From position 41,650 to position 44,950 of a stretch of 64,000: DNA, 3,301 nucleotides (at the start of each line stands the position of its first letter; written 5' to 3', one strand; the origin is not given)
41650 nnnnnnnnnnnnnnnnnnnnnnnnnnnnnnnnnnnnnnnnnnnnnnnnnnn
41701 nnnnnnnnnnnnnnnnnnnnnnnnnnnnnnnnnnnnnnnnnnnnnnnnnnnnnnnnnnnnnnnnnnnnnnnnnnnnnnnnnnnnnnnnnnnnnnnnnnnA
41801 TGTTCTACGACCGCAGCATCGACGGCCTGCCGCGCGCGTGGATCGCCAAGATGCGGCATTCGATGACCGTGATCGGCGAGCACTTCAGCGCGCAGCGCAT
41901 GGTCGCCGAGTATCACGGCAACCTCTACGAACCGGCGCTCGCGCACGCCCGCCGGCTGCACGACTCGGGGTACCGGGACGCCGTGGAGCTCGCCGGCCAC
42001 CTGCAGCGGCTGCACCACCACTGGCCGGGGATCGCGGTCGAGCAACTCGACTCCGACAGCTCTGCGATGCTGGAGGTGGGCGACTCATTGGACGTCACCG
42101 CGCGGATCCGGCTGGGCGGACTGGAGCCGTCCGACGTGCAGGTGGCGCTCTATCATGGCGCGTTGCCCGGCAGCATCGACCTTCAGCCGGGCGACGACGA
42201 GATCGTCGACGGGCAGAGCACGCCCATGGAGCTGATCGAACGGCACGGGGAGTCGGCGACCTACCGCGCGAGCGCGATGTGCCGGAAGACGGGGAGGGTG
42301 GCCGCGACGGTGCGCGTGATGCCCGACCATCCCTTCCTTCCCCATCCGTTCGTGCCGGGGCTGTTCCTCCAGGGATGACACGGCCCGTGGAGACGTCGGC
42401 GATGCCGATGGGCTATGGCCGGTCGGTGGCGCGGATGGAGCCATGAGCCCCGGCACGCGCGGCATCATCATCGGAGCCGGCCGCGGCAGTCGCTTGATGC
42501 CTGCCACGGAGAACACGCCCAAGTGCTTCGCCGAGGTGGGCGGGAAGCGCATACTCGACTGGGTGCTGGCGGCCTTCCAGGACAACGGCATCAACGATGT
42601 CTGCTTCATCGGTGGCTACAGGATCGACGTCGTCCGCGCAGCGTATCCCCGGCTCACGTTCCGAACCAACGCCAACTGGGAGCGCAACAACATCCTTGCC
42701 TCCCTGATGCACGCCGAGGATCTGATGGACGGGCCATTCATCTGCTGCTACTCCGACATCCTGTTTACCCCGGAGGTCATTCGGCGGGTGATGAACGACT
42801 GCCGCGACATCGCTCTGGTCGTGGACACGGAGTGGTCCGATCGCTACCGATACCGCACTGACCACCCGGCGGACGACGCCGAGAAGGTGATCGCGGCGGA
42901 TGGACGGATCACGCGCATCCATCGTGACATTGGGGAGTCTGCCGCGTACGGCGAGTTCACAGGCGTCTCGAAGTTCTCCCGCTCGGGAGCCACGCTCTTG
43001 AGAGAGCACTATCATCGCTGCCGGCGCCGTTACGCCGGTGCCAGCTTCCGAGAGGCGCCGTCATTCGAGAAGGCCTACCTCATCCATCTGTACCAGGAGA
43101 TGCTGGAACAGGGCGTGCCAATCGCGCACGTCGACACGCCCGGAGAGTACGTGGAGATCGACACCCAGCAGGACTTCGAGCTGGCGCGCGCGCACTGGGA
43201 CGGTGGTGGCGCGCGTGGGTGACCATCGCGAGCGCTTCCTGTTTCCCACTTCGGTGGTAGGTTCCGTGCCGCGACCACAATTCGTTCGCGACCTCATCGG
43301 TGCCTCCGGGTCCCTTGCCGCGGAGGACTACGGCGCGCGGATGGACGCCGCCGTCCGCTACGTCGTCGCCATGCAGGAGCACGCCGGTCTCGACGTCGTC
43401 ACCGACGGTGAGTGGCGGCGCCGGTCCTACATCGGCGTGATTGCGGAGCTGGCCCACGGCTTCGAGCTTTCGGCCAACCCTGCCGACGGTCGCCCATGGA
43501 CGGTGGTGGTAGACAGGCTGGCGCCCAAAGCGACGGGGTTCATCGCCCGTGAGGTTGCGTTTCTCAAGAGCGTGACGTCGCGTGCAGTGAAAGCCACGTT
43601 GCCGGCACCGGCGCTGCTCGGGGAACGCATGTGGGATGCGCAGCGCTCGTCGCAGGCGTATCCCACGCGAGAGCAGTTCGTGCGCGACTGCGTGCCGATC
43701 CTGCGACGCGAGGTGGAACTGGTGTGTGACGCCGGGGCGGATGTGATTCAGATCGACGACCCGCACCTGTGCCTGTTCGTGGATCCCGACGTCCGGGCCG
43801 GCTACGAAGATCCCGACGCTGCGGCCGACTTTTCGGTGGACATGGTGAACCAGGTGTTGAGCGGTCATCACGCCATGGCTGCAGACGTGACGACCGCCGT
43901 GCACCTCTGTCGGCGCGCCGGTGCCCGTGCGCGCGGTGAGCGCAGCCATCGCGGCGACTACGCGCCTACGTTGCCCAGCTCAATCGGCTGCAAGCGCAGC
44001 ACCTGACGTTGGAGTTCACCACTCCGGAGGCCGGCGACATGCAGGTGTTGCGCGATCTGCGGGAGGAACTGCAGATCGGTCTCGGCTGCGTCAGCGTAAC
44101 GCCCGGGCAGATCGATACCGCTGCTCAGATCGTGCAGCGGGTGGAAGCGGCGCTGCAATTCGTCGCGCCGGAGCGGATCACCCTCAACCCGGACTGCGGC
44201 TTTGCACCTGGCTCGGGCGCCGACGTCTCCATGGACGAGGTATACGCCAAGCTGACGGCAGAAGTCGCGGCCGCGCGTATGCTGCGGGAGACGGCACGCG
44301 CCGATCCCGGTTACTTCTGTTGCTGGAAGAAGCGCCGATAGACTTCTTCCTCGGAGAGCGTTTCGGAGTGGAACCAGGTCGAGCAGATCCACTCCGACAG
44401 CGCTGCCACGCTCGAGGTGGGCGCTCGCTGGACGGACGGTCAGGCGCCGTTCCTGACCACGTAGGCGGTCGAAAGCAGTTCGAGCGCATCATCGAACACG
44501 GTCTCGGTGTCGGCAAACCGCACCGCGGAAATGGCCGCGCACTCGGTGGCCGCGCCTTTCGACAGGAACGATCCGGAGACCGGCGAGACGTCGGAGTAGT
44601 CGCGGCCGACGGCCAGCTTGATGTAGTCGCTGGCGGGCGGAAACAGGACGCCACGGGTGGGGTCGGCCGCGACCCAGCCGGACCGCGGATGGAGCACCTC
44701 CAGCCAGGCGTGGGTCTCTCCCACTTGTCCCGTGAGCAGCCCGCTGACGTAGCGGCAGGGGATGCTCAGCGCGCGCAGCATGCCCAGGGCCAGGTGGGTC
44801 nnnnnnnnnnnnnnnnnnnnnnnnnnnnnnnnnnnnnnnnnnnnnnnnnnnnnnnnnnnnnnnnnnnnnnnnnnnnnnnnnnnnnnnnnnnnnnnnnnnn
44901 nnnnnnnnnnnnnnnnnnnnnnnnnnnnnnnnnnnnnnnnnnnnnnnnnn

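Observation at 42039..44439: Low-GC LicC-like/MetE-like two-gene cassette bracketed by a glgP-internal segment and a diverged relic copy of the same segment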

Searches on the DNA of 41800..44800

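Call 50: search_rna_families(source=window, start=41800, end=44800, threshold=evalue, max_evalue=1)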
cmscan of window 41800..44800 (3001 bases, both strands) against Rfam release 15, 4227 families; matches with E-value up to 1: 0.
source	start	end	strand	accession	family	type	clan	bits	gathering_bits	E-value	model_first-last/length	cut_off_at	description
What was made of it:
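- There is no Rfam match (call 50).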
